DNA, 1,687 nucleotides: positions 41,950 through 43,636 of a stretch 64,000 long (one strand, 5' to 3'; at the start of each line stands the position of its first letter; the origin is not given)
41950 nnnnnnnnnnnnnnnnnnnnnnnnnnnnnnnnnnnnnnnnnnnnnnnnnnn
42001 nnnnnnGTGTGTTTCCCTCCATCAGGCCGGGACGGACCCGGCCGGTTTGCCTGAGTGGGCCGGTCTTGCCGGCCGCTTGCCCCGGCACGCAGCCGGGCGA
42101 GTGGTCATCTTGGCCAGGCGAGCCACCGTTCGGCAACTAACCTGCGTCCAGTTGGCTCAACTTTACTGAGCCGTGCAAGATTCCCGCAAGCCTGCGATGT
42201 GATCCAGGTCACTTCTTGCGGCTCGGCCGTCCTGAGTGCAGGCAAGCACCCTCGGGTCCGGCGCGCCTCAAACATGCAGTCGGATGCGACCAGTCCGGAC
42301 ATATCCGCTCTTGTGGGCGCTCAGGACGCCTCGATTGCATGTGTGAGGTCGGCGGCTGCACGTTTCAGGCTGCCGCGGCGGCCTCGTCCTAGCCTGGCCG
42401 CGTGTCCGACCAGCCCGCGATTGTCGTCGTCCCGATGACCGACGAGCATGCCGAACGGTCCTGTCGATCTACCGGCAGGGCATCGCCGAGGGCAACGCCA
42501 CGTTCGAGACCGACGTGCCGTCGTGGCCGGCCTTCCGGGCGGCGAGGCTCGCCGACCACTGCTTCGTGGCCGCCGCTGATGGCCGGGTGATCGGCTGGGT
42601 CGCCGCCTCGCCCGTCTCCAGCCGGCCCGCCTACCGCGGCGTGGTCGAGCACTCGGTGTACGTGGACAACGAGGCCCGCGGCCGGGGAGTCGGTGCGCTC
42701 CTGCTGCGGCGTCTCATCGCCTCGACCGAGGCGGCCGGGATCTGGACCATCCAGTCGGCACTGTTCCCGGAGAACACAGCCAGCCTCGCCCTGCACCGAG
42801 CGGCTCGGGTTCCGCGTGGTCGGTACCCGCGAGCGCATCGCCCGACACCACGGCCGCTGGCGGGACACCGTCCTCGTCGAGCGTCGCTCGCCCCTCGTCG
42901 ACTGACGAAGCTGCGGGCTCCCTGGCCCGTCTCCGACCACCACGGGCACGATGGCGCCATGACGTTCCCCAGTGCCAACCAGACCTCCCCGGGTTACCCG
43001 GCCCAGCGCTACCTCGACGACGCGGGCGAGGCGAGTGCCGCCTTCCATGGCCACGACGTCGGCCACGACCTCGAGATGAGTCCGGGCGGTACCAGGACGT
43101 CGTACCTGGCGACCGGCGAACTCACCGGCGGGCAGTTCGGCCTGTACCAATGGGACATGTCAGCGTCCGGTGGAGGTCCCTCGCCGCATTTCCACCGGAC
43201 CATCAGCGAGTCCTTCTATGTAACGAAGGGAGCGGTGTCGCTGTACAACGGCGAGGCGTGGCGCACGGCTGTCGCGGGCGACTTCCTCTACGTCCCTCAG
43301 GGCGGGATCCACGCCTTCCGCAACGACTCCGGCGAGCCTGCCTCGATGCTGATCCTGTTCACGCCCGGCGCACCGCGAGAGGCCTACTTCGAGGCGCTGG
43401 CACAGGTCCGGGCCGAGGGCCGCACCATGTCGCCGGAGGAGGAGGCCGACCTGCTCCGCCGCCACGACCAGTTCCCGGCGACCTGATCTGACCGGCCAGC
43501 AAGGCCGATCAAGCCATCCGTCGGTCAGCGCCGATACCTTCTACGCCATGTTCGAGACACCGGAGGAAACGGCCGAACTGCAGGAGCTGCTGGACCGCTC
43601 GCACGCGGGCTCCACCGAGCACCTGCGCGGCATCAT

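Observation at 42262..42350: Third copy of the repeat, inverted, between the dnaK promoter and the GNAT gene, with a compensatory stem change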

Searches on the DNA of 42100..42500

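Call 8: search_rna_families(source=window, start=42100, end=42500, threshold=evalue, max_evalue=10)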
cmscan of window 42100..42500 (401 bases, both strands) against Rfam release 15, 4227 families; matches with E-value up to 10: 3.
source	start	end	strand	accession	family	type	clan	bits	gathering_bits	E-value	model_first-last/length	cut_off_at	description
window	42131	42154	+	RF02468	Ms_IGR-4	Gene; sRNA;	-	14.9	55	7.7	7-32/38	no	Mycobacterium sRNA Ms_IGR-4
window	42270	42281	-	RF00180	REN-SRE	Cis-reg;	-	10.6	41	7.4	1-37/37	no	Renin stability regulatory element (REN-SRE)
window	42130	42191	-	RF02250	Six3os1_5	Gene; lncRNA;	-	6.7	50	6.9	211-272/272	no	Six3os1 conserved region 5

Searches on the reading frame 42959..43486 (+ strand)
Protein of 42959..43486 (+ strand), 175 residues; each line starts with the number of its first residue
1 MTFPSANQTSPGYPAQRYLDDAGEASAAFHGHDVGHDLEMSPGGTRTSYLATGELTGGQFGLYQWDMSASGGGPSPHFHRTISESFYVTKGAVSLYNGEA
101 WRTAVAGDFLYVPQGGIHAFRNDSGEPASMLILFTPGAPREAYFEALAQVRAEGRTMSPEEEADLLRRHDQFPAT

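Call 67: search_protein_families(library=pfam, proteins=[window:42959-43486:+], max_evalue=0.001)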
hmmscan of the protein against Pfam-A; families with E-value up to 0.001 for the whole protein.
window:42959-43486:+ (175 aa): 3 families
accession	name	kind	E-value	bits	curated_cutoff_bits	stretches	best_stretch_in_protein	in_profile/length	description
PF07883.17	Cupin_2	-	1.8e-13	50.4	27.2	1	71-133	8-69/70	Cupin domain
PF00190.28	Cupin_1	-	1.2e-08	35.1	22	1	55-142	28-121/151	Cupin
PF02311.25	AraC_binding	-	0.00017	21.8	21.1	1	86-138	27-79/135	AraC-like ligand binding domain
